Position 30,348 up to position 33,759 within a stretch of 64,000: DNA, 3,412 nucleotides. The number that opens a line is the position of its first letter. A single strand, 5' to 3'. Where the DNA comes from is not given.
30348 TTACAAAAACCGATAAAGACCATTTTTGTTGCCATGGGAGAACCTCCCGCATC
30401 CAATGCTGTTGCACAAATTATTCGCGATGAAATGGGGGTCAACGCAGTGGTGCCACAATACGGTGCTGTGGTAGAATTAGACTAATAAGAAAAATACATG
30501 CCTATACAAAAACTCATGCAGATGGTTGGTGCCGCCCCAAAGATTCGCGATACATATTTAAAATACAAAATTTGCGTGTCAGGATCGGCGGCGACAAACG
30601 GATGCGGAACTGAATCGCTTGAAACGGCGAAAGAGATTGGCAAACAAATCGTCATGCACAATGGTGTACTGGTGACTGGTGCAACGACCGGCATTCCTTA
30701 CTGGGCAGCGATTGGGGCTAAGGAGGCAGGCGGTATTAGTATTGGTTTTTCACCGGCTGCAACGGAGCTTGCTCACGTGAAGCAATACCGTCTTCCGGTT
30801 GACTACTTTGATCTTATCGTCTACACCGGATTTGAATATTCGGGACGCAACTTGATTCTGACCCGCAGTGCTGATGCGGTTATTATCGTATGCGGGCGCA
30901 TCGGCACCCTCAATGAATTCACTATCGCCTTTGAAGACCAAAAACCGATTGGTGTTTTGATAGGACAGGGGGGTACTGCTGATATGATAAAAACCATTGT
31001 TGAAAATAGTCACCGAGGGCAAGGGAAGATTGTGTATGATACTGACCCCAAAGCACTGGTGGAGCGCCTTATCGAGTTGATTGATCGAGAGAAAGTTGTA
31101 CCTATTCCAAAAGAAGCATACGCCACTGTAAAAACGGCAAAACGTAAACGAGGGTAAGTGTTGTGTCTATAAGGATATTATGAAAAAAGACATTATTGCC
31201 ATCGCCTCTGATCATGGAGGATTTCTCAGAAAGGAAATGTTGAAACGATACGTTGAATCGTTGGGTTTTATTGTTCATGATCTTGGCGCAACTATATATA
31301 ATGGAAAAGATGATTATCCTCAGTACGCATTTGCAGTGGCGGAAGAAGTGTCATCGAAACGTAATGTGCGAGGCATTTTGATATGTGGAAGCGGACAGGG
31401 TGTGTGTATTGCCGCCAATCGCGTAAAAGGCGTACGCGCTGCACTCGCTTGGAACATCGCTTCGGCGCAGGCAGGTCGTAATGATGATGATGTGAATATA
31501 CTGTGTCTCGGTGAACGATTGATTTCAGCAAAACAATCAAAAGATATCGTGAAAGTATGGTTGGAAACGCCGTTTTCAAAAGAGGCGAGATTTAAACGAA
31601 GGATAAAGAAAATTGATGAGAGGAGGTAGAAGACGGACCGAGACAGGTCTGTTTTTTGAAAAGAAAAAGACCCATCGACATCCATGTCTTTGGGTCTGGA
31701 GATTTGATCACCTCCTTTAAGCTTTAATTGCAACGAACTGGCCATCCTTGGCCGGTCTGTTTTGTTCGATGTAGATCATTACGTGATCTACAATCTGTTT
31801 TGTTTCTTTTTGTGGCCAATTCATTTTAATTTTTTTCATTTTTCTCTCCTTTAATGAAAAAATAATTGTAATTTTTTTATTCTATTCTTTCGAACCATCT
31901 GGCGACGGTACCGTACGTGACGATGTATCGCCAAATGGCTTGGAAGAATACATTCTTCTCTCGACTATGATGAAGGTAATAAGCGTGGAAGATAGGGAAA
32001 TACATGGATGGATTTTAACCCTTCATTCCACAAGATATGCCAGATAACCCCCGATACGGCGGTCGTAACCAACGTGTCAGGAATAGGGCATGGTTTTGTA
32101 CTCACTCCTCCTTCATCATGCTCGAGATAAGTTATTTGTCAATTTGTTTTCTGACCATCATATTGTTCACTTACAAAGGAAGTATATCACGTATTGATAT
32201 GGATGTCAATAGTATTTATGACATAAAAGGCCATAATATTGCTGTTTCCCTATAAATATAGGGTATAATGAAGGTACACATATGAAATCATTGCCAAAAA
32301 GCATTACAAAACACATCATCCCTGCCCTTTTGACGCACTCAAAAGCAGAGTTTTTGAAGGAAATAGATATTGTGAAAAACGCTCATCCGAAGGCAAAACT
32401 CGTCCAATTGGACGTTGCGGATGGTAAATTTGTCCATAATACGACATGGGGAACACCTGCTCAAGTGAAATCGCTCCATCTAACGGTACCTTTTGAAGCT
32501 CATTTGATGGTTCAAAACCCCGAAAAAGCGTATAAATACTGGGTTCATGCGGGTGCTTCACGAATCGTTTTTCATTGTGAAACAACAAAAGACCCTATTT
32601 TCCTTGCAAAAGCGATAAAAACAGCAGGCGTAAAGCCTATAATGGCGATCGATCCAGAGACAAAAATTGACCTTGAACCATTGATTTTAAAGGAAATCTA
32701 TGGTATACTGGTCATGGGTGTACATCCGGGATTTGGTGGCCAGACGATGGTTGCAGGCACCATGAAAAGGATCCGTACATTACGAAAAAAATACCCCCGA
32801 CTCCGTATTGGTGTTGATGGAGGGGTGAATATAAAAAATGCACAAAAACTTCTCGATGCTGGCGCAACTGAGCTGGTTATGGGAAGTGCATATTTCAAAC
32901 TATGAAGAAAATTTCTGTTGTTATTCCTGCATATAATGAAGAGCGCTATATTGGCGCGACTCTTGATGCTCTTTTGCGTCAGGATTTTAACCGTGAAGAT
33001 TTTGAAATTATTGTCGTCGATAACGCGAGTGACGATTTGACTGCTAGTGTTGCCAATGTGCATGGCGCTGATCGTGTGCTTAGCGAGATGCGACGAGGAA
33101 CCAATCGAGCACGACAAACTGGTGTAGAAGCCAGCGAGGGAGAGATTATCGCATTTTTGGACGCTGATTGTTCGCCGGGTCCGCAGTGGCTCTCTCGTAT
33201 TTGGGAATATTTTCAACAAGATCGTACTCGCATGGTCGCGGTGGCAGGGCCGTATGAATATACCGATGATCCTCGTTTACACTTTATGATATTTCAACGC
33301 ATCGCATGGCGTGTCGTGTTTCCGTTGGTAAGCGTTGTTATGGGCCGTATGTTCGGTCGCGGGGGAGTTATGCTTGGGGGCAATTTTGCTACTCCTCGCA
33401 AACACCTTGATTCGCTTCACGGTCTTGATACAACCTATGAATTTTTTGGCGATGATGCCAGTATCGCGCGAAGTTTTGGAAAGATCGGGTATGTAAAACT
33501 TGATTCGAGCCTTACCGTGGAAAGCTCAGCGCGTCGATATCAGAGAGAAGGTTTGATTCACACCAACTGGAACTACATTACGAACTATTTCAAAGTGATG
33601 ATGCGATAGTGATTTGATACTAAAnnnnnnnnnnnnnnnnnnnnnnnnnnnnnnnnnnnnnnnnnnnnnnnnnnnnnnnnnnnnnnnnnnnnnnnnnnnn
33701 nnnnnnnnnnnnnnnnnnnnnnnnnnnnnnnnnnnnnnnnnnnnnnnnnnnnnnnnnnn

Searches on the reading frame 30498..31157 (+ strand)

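Call 32: search_protein_families(library=pfam, proteins=[window:30498-31157:+], max_evalue=0.00001)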
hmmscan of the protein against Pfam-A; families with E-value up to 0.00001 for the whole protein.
window:30498-31157:+ (219 aa): 1 family
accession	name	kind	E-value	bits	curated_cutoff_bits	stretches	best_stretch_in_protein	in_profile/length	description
PF18306.6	LDcluster4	-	3.2e-35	121.4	26.3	1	22-187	1-150/151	SLOG cluster4 family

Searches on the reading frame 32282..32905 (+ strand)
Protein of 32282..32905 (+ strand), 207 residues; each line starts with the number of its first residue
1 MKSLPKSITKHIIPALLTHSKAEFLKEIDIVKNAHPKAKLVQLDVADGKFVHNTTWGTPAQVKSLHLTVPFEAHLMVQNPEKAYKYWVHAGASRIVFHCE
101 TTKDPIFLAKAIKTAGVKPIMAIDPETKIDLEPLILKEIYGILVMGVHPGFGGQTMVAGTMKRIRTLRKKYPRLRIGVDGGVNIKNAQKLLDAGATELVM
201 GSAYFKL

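Call 32: search_protein_families(library=pfam, proteins=[window:32282-32905:+], max_evalue=0.00001)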
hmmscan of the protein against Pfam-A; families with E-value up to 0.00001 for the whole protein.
window:32282-32905:+ (207 aa): 1 family
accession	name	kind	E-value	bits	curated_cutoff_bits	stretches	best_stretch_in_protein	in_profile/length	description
PF00834.25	Ribul_P_3_epim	-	3.5e-45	154.3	21.1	1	12-205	2-198/198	Ribulose-phosphate 3 epimerase family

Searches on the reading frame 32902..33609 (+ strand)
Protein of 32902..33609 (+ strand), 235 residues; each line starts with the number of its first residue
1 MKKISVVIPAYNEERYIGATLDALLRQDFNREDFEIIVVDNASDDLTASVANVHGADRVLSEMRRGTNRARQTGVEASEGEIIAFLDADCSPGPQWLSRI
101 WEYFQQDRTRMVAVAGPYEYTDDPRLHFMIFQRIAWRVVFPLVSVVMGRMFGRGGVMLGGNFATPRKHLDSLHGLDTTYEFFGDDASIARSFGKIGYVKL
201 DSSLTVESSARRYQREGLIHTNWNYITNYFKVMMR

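Call 32: search_protein_families(library=pfam, proteins=[window:32902-33609:+], max_evalue=0.00001)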
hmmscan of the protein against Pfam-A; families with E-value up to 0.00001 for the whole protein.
window:32902-33609:+ (235 aa): 3 families
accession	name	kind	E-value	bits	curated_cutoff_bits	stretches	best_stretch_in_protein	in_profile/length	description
PF00535.33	Glycos_transf_2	-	2.6e-29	102.8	23.3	1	5-148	1-154/168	Glycosyl transferase family 2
PF13641.12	Glyco_tranf_2_3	-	2.2e-14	54.5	27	1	4-191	3-193/230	Glycosyltransferase like family 2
PF10111.15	Glyco_tranf_2_2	-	6.6e-09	36.1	27.3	1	5-98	1-100/276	Glycosyltransferase like family 2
